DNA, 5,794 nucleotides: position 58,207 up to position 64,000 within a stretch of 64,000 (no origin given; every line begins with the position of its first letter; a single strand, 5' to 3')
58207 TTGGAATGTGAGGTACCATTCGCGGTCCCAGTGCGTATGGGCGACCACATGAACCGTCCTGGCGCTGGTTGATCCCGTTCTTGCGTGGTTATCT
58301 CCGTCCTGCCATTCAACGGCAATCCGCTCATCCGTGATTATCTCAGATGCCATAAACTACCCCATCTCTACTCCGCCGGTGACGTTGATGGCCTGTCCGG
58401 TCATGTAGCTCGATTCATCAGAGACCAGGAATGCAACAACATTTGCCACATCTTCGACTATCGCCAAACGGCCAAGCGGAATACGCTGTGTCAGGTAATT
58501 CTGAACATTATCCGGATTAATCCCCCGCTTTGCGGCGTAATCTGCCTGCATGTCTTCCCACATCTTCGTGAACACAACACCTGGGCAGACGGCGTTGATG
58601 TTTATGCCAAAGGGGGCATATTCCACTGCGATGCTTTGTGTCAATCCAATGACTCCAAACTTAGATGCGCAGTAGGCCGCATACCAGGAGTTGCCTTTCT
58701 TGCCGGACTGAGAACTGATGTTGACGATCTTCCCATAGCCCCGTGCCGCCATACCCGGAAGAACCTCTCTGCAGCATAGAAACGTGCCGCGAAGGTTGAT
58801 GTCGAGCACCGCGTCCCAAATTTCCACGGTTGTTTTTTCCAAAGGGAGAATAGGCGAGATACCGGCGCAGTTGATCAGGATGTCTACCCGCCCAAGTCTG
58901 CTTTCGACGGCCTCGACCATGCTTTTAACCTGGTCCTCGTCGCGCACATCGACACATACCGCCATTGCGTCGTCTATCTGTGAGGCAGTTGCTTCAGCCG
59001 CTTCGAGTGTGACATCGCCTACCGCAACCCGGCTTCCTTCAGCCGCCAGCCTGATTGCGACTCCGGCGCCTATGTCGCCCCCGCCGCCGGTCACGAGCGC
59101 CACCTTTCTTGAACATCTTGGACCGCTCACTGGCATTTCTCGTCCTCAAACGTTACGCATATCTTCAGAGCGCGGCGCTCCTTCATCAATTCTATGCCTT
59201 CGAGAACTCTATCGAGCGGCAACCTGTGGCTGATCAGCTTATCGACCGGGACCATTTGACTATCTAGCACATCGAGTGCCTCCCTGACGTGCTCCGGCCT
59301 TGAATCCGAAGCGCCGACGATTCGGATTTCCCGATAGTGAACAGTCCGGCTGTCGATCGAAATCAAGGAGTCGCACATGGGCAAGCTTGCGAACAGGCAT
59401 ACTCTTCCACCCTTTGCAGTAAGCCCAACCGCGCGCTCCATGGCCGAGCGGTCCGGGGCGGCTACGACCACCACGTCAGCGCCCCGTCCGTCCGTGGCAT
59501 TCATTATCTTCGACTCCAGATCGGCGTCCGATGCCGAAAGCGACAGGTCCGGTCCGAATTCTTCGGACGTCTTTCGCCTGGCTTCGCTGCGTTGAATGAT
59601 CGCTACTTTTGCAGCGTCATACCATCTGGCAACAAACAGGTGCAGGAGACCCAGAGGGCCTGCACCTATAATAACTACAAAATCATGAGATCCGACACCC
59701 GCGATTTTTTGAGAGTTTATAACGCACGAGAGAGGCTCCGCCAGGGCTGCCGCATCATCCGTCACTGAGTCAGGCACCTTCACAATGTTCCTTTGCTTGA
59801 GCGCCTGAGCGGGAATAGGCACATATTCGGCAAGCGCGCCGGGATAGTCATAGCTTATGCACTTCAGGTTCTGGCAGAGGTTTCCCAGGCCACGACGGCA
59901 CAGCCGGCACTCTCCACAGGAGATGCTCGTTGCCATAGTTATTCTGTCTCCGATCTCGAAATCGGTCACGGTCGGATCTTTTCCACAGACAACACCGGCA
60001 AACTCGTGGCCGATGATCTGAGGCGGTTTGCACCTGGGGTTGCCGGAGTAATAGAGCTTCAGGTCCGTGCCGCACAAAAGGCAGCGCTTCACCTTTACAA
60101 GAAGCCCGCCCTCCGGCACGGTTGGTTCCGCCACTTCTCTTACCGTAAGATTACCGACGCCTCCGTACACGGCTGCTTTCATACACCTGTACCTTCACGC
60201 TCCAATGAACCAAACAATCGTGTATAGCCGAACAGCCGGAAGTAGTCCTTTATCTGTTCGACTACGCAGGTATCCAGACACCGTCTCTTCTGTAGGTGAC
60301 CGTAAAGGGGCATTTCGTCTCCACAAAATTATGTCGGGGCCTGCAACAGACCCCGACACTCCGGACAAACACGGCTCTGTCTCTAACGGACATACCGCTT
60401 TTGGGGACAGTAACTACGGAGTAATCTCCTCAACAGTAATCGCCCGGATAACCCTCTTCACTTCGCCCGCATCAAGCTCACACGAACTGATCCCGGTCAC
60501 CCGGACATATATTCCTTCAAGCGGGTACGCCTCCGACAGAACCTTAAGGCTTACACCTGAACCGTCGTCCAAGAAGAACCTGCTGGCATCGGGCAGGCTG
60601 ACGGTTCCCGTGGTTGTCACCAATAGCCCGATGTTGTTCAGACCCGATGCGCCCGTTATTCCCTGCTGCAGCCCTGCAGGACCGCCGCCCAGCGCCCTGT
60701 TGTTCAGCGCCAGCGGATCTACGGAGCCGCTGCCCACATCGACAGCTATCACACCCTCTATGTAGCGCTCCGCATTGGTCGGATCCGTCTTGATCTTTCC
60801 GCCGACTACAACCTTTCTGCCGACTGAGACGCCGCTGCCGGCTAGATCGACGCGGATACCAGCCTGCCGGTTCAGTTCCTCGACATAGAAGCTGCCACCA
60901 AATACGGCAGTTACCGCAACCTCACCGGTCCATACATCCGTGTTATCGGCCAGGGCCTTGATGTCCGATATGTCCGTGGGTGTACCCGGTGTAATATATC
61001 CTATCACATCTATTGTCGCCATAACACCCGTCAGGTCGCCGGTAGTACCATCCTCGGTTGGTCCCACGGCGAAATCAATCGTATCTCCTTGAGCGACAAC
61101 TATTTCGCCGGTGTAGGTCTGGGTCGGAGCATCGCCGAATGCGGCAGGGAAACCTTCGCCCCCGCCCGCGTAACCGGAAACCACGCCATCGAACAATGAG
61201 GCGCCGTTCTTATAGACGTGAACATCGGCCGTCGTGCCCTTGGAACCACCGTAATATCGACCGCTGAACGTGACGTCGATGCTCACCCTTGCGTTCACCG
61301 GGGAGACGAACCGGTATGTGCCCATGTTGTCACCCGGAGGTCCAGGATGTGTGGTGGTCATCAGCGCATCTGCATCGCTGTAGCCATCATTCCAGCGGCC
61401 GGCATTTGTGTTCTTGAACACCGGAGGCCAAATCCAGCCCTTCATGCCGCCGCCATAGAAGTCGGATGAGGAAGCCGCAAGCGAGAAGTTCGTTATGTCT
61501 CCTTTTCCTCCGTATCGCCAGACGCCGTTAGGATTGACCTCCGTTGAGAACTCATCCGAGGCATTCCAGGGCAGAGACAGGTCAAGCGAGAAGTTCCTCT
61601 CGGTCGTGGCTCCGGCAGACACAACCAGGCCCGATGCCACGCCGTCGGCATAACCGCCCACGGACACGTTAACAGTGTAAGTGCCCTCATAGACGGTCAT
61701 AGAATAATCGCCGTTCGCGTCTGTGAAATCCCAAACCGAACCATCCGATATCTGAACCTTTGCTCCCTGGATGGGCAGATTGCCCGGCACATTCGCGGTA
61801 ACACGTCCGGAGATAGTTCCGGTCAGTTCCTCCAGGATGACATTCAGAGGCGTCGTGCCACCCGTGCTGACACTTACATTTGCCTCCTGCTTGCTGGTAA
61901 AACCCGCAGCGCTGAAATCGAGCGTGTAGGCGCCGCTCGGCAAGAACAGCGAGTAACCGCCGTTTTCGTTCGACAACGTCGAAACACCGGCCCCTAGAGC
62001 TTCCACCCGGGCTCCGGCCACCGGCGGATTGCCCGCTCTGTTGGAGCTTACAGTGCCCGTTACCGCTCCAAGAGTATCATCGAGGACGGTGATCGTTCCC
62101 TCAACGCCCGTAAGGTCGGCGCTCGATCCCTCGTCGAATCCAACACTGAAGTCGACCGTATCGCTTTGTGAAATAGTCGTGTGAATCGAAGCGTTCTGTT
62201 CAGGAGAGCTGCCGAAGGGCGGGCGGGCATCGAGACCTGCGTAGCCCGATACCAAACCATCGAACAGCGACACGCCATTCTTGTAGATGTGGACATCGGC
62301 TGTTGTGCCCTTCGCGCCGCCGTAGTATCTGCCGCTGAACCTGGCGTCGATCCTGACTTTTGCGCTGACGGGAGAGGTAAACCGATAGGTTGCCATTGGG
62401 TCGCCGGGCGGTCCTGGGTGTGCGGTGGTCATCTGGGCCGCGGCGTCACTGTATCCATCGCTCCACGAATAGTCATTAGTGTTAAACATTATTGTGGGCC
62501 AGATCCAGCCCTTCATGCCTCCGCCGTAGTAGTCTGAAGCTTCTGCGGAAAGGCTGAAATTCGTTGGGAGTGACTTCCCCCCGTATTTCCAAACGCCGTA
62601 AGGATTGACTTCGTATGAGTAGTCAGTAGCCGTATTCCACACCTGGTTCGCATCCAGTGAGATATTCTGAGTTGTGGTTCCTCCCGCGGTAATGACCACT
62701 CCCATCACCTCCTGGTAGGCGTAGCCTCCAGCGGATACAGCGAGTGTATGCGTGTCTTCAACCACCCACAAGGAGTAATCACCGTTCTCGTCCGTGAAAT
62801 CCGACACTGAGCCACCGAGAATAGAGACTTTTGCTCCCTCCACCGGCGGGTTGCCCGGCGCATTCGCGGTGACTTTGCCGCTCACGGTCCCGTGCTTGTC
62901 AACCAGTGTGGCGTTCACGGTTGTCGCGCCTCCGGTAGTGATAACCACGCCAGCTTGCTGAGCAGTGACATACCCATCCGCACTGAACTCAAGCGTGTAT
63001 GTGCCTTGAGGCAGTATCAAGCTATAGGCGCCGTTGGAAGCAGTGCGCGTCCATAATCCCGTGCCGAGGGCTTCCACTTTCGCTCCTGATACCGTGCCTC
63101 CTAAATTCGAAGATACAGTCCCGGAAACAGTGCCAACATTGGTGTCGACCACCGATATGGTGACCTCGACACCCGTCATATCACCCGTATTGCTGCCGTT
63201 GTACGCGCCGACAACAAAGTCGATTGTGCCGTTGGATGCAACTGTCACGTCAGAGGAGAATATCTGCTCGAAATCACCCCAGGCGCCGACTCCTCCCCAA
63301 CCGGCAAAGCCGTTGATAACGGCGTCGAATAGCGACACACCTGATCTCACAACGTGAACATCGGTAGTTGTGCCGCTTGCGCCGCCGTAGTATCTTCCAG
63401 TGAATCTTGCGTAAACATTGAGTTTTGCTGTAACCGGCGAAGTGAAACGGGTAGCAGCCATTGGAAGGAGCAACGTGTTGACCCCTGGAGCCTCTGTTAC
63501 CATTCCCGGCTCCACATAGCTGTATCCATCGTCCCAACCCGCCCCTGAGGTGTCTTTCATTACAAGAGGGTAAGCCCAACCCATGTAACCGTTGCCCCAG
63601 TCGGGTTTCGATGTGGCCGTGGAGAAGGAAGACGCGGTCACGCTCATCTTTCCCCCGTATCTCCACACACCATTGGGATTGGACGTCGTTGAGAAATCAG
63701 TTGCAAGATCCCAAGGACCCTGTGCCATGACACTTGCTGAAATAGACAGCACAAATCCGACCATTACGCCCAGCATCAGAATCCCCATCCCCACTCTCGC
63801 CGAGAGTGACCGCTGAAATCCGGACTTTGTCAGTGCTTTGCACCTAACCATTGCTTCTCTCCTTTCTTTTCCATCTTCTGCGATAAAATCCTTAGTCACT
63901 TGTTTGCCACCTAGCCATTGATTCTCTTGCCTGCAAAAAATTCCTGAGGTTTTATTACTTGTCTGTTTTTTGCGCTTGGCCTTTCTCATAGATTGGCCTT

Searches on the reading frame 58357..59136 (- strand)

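Call 39: search_protein_families(library=pfam, proteins=[window:58357-59136:-], max_evalue=0.0001)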
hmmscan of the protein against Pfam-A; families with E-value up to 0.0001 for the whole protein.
window:58357-59136:- (259 aa): 4 families
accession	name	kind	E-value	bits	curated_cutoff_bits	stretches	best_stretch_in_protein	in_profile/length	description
PF13561.12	adh_short_C2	-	1.3e-62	211.9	27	1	22-256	8-235/236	Enoyl-(Acyl carrier protein) reductase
PF00106.31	adh_short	-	3.6e-60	203.2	26.6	1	11-199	1-193/195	short chain dehydrogenase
PF08659.16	KR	-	9.1e-09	35.9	22.6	1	13-158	3-152/180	KR domain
PF23441.1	SDR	-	6.3e-08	32.8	27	1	62-256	68-255/258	SDR-like rossmann domain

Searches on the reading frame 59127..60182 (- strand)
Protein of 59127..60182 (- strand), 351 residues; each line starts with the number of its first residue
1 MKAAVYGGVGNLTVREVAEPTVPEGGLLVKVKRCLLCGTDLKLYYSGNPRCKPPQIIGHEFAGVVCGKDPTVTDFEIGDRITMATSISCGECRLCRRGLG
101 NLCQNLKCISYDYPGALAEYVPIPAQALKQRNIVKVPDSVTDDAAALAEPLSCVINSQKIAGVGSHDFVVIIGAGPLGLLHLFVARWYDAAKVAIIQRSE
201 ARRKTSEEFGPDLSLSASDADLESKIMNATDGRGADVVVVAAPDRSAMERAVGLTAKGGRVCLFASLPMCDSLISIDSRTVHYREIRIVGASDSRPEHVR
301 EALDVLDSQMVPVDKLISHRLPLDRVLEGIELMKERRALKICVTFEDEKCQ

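Call 39: search_protein_families(library=pfam, proteins=[window:59127-60182:-], max_evalue=0.0001)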
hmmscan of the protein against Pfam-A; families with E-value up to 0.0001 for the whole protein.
window:59127-60182:- (351 aa): 3 families
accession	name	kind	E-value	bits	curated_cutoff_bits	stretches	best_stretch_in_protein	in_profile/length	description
PF08240.17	ADH_N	-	9.7e-23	80.8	23.5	1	24-128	2-99/104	Alcohol dehydrogenase GroES-like domain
PF00107.32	ADH_zinc_N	-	5.5e-18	65.6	31.8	1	176-307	1-128/129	Zinc-binding dehydrogenase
PF16912.11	Glu_dehyd_C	-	1.7e-06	28.1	34.9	1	145-331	4-199/211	Glucose dehydrogenase C-terminus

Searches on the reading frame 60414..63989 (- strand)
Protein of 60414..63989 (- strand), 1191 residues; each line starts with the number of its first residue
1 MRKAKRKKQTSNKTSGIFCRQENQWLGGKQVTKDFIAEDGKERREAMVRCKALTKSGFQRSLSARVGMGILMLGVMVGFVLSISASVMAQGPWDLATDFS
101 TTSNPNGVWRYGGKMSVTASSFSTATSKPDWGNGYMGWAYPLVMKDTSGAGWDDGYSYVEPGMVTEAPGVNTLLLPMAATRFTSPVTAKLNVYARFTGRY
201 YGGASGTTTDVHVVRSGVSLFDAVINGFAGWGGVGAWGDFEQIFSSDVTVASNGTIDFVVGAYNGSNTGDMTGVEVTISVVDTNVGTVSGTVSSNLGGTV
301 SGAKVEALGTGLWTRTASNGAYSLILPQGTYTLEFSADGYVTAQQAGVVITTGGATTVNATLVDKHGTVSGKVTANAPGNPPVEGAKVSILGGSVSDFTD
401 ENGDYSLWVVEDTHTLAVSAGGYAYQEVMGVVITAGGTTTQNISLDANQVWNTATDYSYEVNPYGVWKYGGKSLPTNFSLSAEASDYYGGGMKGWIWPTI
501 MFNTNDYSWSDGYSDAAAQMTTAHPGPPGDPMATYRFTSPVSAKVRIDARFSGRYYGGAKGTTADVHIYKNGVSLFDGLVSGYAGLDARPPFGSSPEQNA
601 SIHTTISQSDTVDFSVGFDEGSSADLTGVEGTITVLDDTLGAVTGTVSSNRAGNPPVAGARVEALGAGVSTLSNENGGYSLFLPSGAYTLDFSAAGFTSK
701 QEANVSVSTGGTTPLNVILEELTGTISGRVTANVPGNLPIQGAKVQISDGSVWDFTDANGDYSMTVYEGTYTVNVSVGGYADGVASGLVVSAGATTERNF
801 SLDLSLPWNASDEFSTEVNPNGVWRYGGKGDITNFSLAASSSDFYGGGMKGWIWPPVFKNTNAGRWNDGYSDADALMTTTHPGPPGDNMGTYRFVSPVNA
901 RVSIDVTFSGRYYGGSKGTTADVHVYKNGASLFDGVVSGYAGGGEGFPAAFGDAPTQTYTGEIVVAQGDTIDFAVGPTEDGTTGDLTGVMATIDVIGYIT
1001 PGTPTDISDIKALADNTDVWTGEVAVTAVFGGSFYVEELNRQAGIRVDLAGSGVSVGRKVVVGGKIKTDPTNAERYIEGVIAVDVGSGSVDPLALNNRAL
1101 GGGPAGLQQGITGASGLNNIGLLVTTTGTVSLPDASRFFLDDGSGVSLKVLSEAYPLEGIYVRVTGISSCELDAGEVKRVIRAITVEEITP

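Call 39: search_protein_families(library=pfam, proteins=[window:60414-63989:-], max_evalue=0.0001)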
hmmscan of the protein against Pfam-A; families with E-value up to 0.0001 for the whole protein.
window:60414-63989:- (1191 aa): 2 families
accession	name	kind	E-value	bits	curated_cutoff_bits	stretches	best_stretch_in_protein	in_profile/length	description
PF13620.12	CarboxypepD_reg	-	5.5e-51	171.3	32.3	4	287-362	1-81/82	Carboxypeptidase regulatory-like domain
PF13715.12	CarbopepD_reg_2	-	1.5e-34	118.3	32.2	4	643-721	1-78/88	CarboxypepD_reg-like domain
